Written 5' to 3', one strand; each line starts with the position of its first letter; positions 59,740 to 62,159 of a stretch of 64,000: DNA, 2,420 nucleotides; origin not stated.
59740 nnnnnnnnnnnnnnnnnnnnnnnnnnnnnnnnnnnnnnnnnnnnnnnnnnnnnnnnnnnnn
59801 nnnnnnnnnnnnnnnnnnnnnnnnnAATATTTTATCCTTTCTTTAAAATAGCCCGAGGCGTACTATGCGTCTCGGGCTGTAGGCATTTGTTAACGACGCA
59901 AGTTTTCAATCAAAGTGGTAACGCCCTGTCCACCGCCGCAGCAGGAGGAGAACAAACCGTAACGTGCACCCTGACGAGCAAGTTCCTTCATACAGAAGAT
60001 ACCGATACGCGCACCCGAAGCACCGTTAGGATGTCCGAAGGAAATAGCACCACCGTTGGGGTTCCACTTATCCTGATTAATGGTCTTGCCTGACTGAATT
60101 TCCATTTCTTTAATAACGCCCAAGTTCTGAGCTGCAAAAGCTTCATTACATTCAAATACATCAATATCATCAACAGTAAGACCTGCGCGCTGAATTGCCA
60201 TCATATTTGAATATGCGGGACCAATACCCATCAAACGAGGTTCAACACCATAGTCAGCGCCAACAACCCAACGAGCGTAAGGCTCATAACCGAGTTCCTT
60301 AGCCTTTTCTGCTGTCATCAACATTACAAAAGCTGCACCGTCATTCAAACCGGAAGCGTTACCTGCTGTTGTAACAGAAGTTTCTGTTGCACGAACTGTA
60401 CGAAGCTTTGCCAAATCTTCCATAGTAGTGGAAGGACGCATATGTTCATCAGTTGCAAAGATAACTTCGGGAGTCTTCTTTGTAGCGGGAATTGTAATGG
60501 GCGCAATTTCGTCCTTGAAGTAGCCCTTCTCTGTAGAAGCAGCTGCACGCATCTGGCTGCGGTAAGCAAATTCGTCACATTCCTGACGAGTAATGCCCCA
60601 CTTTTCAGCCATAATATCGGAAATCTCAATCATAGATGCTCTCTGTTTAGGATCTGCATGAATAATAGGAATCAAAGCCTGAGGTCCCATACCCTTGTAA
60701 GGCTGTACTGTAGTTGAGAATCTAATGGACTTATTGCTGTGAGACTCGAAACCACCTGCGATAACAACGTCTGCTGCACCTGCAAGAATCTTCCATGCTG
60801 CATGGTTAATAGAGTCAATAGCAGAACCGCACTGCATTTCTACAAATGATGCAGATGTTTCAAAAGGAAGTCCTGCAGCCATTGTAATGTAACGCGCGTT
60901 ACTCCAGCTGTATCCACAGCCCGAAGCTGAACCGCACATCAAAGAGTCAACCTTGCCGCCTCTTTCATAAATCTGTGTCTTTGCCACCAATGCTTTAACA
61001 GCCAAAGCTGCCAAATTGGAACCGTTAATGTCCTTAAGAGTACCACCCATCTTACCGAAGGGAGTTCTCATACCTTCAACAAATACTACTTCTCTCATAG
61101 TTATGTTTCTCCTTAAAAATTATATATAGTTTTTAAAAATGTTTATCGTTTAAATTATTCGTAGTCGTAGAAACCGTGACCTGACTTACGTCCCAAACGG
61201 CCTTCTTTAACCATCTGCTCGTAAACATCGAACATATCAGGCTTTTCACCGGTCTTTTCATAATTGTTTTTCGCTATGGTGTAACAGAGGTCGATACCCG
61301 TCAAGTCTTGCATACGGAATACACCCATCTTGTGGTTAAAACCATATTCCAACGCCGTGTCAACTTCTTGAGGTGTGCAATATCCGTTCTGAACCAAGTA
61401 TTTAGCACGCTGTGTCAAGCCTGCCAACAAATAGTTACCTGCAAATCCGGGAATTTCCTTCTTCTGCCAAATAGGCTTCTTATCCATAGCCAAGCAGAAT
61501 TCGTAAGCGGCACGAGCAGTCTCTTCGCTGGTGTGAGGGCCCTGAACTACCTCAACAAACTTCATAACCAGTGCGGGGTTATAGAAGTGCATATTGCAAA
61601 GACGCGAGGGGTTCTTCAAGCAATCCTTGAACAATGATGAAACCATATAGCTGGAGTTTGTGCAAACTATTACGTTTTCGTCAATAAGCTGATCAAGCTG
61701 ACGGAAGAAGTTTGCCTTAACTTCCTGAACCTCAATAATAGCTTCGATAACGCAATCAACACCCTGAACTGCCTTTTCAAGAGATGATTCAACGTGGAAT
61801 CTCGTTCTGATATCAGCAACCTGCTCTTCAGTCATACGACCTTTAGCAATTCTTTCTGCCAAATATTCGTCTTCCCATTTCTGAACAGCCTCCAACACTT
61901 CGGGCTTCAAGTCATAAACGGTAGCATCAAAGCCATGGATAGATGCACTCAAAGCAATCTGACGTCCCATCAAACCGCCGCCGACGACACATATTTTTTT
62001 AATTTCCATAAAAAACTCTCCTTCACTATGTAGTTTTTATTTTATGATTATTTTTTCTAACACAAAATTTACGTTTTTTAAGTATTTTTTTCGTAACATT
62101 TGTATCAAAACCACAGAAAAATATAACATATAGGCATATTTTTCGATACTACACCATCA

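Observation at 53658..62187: Nine-gene operon with 3 thiolases, 3 SDRs, 1 HADH and 2 crotonases but no acyl-CoA dehydrogenase, CoA activation or regulator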

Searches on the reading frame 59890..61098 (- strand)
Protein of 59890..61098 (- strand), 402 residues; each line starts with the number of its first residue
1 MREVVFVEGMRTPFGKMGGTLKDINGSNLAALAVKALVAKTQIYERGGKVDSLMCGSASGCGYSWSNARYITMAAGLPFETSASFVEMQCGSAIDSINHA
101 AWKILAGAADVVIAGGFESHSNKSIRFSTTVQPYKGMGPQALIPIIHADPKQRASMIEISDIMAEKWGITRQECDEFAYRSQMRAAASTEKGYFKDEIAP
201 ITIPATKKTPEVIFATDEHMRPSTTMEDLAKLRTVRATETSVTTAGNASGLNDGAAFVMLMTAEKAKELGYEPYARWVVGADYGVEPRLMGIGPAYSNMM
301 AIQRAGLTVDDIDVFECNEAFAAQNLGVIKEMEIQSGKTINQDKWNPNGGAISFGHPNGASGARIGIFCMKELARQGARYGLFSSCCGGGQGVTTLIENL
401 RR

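Call 3: search_protein_families(library=pfam, proteins=[window:59890-61098:-])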
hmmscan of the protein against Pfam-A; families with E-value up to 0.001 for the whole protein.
window:59890-61098:- (402 aa): 3 families
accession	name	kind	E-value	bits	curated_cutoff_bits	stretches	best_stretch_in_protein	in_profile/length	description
PF00108.29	Thiolase_N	-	1.6e-58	198.6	26.4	1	4-263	1-259/260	Thiolase, N-terminal domain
PF02803.24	Thiolase_C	-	5.6e-38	129.8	27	1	273-398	3-122/123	Thiolase, C-terminal domain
PF22691.2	Thiolase_C_1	-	0.00093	19.4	28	0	296-360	22-98/144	Thiolase C-terminal domain-like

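Call 4: search_protein_families(library=ncbifam, proteins=[window:59890-61098:-])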
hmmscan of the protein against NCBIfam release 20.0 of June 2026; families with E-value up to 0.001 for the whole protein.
window:59890-61098:- (402 aa): 42 families (the best 25 are shown)
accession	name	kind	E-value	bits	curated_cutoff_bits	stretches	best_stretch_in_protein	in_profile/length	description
TIGR01930.1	AcCoA-C-Actrans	subfamily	3.3e-114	381.8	240.55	1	7-398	2-385/385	acetyl-CoA C-acyltransferase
NF004853.0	PRK06205.1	subfamily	4.6e-103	345.3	551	1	1-399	1-402/404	acetyl-CoA C-acetyltransferase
NF006552.0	PRK09051.1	subfamily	1.8e-100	336.9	565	1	1-399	3-394/395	beta-ketothiolase BktB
TIGR02430.1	pcaF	equivalog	1.9e-96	323.5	597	1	2-399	1-399/400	3-oxoadipyl-CoA thiolase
NF006551.0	PRK09050.1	subfamily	3e-95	319.6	605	1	1-399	1-400/401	3-oxoadipyl-CoA thiolase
NF042999.1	bketothiol_BktB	equivalog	1.8e-94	317.2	725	1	2-400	3-394/394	beta-ketothiolase BktB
NF006001.0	PRK08131.1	equivalog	1.1e-92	311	622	1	5-400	5-400/401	3-oxoadipyl-CoA thiolase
NF004206.0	PRK05656.1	subfamily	1.9e-86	290.6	688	1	1-398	1-391/392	acetyl-CoA C-acetyltransferase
NF006086.0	PRK08235.1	equivalog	3.8e-84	283.1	526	1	1-398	1-391/393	acetyl-CoA C-acetyltransferase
NF005805.0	PRK07661.1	equivalog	2.2e-82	277.1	633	1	1-398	1-389/391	acetyl-CoA C-acetyltransferase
NF006510.0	PRK08947.1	equivalog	8.4e-80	268.6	519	1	1-399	1-386/387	acetyl-CoA C-acyltransferase FadA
NF005033.0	PRK06445.1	equivalog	6.8e-78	262.5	511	1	3-399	4-394/395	acetyl-CoA C-acetyltransferase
NF005890.0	PRK07851.1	equivalog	1.5e-75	254.7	580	2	155-400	172-405/406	acetyl-CoA C-acetyltransferase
NF005865.0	PRK07801.1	equivalog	1.5e-74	251.5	591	1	1-400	1-382/382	acetyl-CoA C-acetyltransferase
TIGR02445.1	fadA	equivalog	1.5e-74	251.3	591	1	3-398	1-383/385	acetyl-CoA C-acyltransferase FadA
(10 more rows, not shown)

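Call 40: search_solved_structures(query=window:59890-61098:-, max_evalue=1e-70)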
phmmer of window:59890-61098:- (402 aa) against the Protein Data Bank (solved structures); distinct sequences matched with E-value up to 1e-70: 14.
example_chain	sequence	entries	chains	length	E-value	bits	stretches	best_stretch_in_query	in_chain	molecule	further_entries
8jg3_A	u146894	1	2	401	1.4e-83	284.5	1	1-401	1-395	Acetyl-CoA C-acetyltransferase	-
4wyr_A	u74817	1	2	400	1.2e-80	274.8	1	1-399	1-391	Acetyl-CoA acetyltransferase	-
4n44_A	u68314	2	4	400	1.8e-80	274.3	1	1-399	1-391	Acetyl-CoA acetyltransferase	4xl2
4n45_A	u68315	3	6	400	4.7e-79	269.6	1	1-399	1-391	Acetyl-CoA acetyltransferase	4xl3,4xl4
8k1c_A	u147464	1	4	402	1.6e-75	257.9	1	3-400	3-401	Acetyl-CoA acetyltransferase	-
9bwk_A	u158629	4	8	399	3.7e-75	256.8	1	2-400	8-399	Acetyl-CoA acetyltransferase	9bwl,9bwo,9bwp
4dd5_A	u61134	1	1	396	7e-75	255.9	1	1-397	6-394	Acetyl-CoA acetyltransferase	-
4nzs_A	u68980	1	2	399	1e-74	255.3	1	2-399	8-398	Beta-ketothiolase BktB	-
4w61_A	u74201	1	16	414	1.1e-74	255.2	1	2-399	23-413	Beta-ketothiolase BktB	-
6pca_A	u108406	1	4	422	5.7e-73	249.6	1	2-399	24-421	Beta-ketoadipyl-CoA thiolase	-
3ss6_A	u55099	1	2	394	1e-71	245.4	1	1-399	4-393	Acetyl-CoA acetyltransferase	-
6pcb_A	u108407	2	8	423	1.8e-71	244.6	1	2-399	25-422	Beta-ketoadipyl-CoA thiolase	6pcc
8jg2_A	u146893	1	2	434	3.5e-71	243.7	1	1-397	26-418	Acetyl-CoA C-acetyltransferase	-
8gqh_A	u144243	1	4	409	5e-71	243.2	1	2-399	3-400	Thiolase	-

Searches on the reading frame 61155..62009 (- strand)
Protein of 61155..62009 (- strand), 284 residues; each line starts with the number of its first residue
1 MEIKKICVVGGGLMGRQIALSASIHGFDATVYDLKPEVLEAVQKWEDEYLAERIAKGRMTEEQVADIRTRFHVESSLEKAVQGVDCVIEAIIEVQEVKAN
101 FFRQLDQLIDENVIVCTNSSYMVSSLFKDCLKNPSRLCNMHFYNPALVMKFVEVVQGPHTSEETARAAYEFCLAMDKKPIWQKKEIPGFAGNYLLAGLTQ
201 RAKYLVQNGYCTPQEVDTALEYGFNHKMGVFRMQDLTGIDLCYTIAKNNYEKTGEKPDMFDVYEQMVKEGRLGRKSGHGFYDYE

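Call 3: search_protein_families(library=pfam, proteins=[window:61155-62009:-])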
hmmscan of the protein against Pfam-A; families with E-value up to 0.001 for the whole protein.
window:61155-62009:- (284 aa): 5 families
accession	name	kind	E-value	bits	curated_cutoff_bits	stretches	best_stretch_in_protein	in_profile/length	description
PF02737.24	3HCDH_N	-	1.1e-47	162.8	22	1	5-182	1-177/180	3-hydroxyacyl-CoA dehydrogenase, NAD binding domain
PF00725.27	3HCDH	-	2.9e-24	85.8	22.1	1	188-283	1-97/97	3-hydroxyacyl-CoA dehydrogenase, C-terminal domain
PF03446.21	NAD_binding_2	-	1.4e-06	28.9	21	1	5-123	1-99/161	NAD binding domain of 6-phosphogluconate dehydrogenase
PF01262.27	AlaDh_PNT_C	-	5.6e-05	23.1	23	1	5-91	30-100/214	Alanine dehydrogenase/PNT, C-terminal domain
PF01210.29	NAD_Gly3P_dh_N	-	0.00067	20.1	23.1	0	5-165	1-141/158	NAD-dependent glycerol-3-phosphate dehydrogenase N-terminus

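Call 4: search_protein_families(library=ncbifam, proteins=[window:61155-62009:-])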
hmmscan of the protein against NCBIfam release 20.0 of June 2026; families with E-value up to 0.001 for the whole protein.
window:61155-62009:- (284 aa): 21 families
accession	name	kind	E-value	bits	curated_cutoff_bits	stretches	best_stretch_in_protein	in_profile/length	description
NF006143.0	PRK08293.1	equivalog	3.1e-66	223.6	312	1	1-284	2-288/291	3-hydroxyacyl-CoA dehydrogenase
NF006722.0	PRK09260.1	equivalog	4.1e-66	223.1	429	1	3-284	2-282/289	3-hydroxyacyl-CoA dehydrogenase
NF004474.0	PRK05808.1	subfamily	7.5e-62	209.2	408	1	1-284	1-283/283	3-hydroxybutyryl-CoA dehydrogenase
NF006124.0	PRK08268.1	subfamily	2.8e-59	201.4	508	1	2-284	6-288/507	3-hydroxyacyl-CoA dehydrogenase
NF005875.0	PRK07819.1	subfamily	5.6e-53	180.2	319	1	2-283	4-286/287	3-hydroxybutyryl-CoA dehydrogenase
TIGR02279.1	PaaC-3OHAcCoADH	equivalog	3.4e-49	168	669.4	1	3-283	5-285/503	3-hydroxyacyl-CoA dehydrogenase PaaH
NF005715.0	PRK07530.1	equivalog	1.7e-48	165.5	420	1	1-283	2-283/292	3-hydroxybutyryl-CoA dehydrogenase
NF004699.0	PRK06035.1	equivalog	6.2e-47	160.1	500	1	1-282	1-289/294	3-hydroxyacyl-CoA dehydrogenase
NF008727.0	PRK11730.1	equivalog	1.2e-45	156.1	870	1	2-284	312-593/717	fatty acid oxidation complex subunit alpha FadB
NF042925.1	FHMPC_DH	equivalog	2.3e-44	151.9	500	1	5-283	2-280/304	5-formyl-3-hydroxy-2-methylpyridine 4-carboxylate 5-dehydrogenase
NF006125.0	PRK08269.1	equivalog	1.3e-40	139.5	427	1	3-284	5-297/334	3-hydroxybutyryl-CoA dehydrogenase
NF004783.0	PRK06129.1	equivalog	7.6e-40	137.2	347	1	3-228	2-227/315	3-hydroxyacyl-CoA dehydrogenase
TIGR02437.1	FadB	equivalog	1.6e-37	129.2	933.55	1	4-284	314-593/714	fatty acid oxidation complex subunit alpha FadB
NF008363.0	PRK11154.1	equivalog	2e-34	118.8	869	1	2-284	308-587/708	fatty acid oxidation complex subunit alpha FadJ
TIGR02441.1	fa_ox_alpha_mit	equivalog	3.7e-31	108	964.65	1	2-283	334-613/737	fatty acid oxidation complex subunit alpha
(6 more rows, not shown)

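Call 75: search_solved_structures(query=window:61155-62009:-, max_evalue=1e-40)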
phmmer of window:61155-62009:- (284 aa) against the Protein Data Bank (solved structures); distinct sequences matched with E-value up to 1e-40: 5.
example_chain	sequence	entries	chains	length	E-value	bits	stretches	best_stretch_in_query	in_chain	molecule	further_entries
6aa8_A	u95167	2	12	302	7.9e-50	173.1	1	3-283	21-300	3-hydroxybutyryl-CoA dehydrogenase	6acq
4r1n_A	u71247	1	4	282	1.5e-45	159.1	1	3-283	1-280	3-hydroxybutyryl-CoA dehydrogenase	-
4kuh_A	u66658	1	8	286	1.5e-45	159.1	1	3-283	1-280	3-hydroxybutyryl-CoA dehydrogenase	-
4kue_A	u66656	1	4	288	1.6e-45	159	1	3-283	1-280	3-hydroxybutyryl-CoA dehydrogenase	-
4kug_A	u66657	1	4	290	1.6e-45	159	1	3-283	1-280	3-hydroxybutyryl-CoA dehydrogenase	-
